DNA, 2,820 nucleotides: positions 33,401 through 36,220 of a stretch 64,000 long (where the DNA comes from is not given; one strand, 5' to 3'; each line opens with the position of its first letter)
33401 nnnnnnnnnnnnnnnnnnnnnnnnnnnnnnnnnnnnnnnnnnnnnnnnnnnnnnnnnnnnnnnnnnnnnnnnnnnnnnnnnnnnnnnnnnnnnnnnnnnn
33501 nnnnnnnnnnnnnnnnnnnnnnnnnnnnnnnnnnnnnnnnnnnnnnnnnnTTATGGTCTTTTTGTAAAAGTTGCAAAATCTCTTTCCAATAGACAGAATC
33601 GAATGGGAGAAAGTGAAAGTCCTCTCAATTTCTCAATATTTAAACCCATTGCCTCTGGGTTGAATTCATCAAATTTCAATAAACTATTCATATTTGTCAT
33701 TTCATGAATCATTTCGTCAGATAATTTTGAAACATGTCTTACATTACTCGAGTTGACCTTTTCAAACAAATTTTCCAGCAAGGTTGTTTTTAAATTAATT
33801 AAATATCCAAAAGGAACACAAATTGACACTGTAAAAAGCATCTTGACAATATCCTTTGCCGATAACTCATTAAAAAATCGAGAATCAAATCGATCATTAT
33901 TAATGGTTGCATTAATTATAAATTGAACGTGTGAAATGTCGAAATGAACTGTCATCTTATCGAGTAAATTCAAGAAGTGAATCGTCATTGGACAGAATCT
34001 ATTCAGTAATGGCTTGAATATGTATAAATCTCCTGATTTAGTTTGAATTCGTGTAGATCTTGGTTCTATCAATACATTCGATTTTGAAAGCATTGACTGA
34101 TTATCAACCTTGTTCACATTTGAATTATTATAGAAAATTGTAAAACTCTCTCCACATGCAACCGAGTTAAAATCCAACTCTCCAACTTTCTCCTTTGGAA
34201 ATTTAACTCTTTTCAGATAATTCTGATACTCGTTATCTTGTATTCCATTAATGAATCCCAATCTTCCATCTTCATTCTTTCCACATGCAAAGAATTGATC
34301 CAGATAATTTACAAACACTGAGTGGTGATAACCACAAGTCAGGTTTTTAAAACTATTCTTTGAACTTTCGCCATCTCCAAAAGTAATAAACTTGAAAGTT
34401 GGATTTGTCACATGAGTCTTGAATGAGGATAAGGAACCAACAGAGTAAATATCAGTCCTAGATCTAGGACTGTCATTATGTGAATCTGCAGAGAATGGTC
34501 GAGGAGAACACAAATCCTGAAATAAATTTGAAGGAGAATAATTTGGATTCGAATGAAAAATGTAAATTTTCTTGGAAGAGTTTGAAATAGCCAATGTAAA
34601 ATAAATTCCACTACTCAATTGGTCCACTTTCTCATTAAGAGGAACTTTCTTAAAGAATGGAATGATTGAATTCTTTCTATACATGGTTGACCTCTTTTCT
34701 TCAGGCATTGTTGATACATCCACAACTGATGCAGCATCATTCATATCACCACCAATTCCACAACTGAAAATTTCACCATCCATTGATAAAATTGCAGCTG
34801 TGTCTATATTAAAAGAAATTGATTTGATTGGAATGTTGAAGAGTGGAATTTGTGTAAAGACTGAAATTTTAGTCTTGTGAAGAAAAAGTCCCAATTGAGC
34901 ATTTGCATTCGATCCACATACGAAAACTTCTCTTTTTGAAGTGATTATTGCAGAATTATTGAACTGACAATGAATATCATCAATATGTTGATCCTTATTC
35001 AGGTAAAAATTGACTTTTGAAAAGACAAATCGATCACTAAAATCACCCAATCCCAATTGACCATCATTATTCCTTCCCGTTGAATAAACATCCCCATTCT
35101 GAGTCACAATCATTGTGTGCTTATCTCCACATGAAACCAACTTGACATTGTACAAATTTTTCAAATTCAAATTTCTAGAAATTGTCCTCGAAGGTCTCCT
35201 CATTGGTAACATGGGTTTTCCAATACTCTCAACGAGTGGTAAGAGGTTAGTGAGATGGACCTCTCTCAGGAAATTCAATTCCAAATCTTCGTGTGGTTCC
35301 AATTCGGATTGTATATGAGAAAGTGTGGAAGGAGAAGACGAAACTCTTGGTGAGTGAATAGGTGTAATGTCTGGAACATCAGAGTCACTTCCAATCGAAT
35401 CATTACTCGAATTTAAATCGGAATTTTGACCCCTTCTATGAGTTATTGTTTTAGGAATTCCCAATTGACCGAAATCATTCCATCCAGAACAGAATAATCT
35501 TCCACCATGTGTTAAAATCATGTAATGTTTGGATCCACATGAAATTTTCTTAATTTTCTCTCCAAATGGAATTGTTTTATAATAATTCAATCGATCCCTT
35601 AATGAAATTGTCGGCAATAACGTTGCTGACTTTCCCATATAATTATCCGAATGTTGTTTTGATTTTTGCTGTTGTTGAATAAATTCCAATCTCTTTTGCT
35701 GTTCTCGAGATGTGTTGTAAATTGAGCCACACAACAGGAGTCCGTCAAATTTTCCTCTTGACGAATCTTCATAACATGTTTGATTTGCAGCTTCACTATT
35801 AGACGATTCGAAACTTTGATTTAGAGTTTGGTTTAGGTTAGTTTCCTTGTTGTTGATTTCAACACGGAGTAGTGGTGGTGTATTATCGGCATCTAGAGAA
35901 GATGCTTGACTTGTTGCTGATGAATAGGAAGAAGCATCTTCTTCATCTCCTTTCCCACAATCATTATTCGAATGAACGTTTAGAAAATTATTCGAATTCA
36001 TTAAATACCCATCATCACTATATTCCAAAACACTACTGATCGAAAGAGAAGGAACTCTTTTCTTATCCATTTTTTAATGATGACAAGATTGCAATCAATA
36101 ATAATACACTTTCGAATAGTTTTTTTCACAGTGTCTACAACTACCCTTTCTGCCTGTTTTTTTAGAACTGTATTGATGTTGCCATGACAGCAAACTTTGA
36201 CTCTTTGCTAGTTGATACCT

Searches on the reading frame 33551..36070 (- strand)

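Call 22: search_protein_families(library=pfam, proteins=[window:33551-36070:-], max_evalue=0.00001)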
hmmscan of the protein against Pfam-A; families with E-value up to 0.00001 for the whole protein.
window:33551-36070:- (839 aa): 3 families
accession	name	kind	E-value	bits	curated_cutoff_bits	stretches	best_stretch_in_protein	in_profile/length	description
PF25390.1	WD40_RLD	-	5.2e-46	158.1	150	2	303-650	28-316/363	RCC1-like domain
PF13540.12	RCC1_2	-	1.5e-29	101.5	22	2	309-338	1-30/30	Regulator of chromosome condensation (RCC1) repeat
PF00415.24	RCC1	-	6e-27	94.4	21.7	0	325-349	1-25/50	Regulator of chromosome condensation (RCC1) repeat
